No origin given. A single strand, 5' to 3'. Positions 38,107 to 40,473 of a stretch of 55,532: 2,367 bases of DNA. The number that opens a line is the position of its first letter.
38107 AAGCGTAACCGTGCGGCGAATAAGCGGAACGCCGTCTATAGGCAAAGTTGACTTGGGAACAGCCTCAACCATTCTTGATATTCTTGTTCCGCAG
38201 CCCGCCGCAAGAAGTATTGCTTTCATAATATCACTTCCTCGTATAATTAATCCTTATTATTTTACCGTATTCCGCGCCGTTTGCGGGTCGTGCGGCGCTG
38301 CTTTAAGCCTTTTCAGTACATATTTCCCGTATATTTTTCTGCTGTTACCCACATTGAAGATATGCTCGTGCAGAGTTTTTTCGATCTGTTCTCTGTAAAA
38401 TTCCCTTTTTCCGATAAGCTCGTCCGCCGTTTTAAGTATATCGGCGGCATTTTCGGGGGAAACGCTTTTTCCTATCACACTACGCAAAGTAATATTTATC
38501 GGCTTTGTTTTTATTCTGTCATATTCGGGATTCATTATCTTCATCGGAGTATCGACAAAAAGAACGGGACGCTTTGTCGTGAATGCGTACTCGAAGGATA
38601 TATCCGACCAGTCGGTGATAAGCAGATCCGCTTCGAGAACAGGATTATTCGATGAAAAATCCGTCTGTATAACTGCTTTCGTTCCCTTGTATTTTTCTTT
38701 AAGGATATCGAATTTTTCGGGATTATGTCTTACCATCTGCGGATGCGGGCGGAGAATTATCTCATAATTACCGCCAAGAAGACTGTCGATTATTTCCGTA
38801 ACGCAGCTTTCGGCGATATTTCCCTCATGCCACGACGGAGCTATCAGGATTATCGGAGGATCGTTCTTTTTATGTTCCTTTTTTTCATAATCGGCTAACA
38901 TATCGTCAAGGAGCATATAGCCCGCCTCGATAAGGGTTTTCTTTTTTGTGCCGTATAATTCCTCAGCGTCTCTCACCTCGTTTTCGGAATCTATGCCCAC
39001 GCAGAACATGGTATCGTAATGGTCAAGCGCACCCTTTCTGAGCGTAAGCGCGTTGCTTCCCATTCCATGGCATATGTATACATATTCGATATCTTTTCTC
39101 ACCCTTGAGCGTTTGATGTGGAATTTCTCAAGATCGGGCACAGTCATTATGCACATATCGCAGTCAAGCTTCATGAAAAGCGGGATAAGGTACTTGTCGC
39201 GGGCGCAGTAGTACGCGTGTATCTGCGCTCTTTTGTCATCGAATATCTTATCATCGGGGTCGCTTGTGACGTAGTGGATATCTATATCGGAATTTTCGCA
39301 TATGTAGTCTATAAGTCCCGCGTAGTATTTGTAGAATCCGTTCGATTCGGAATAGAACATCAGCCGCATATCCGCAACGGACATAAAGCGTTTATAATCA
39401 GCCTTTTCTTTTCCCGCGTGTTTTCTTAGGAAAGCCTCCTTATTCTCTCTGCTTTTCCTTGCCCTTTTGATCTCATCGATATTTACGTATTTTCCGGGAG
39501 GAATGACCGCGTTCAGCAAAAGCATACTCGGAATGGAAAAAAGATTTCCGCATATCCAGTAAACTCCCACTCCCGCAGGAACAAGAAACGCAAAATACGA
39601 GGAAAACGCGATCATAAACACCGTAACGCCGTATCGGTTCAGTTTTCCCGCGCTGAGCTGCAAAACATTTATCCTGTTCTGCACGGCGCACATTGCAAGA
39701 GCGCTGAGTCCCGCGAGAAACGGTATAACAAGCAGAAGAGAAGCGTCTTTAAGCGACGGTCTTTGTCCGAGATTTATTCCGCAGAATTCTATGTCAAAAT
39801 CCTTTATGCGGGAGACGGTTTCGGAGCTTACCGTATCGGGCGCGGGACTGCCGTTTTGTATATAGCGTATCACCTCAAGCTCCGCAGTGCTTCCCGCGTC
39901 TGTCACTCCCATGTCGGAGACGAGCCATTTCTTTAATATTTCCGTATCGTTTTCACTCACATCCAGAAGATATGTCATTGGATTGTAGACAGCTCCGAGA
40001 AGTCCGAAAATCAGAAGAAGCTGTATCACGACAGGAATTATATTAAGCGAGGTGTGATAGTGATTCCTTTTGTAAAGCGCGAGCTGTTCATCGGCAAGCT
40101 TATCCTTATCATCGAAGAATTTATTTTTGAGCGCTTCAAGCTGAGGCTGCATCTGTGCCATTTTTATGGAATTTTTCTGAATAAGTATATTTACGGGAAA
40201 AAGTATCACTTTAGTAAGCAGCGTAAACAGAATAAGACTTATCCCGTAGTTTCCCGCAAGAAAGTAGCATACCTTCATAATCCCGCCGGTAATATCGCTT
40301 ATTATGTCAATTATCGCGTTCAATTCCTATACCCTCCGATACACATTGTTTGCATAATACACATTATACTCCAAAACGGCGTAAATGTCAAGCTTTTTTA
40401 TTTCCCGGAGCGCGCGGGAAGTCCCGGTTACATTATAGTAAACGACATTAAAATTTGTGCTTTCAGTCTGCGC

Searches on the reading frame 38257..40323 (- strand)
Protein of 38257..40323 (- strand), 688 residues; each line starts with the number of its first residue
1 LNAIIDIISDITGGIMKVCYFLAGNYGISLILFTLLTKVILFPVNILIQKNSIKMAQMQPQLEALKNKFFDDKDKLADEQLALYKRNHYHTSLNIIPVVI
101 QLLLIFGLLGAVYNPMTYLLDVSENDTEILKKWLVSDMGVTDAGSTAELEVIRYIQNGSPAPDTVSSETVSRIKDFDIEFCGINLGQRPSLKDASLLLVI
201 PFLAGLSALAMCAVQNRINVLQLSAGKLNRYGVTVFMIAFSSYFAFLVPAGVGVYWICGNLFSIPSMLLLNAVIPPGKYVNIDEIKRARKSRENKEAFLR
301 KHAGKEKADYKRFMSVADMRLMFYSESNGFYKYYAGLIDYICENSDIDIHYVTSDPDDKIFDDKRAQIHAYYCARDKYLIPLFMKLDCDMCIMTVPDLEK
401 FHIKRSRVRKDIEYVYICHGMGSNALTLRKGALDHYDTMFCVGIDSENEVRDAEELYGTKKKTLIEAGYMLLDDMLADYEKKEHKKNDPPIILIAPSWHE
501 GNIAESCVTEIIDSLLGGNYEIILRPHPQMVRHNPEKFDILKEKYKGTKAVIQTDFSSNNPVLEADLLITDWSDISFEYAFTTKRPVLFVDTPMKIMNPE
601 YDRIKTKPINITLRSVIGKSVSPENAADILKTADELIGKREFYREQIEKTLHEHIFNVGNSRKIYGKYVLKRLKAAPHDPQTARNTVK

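Call 72: list_cluster_members(proteins=[window:38257-40323:-, window:41623-42972:+, window:47438-49825:+, window:52134-53597:-, window:30299-32827:-, window:1477-2094:-, window:17546-18742:-, window:22944-25091:-])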
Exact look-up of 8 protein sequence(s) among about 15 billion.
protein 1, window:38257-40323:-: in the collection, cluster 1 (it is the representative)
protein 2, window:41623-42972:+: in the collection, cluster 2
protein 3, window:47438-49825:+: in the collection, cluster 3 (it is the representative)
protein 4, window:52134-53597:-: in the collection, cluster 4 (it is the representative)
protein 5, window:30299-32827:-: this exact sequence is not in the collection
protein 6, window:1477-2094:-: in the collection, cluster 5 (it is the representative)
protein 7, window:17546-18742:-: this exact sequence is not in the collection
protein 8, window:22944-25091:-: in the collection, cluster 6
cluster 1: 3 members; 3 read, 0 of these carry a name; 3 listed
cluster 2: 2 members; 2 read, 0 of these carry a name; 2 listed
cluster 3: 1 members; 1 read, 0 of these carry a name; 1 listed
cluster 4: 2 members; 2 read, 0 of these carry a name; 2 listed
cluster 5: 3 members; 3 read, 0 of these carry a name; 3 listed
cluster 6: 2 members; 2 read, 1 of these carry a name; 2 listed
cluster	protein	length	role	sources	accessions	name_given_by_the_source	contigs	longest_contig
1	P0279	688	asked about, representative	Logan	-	-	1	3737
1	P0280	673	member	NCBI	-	-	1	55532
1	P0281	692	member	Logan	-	-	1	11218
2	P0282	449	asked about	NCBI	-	-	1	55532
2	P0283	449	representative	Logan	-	-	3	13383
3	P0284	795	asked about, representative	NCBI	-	-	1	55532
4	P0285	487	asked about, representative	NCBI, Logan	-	-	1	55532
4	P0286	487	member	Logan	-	-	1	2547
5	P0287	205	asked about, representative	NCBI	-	-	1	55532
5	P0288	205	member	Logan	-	-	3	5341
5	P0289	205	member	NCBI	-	-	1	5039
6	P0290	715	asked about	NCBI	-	-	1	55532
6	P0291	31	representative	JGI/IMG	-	hypothetical protein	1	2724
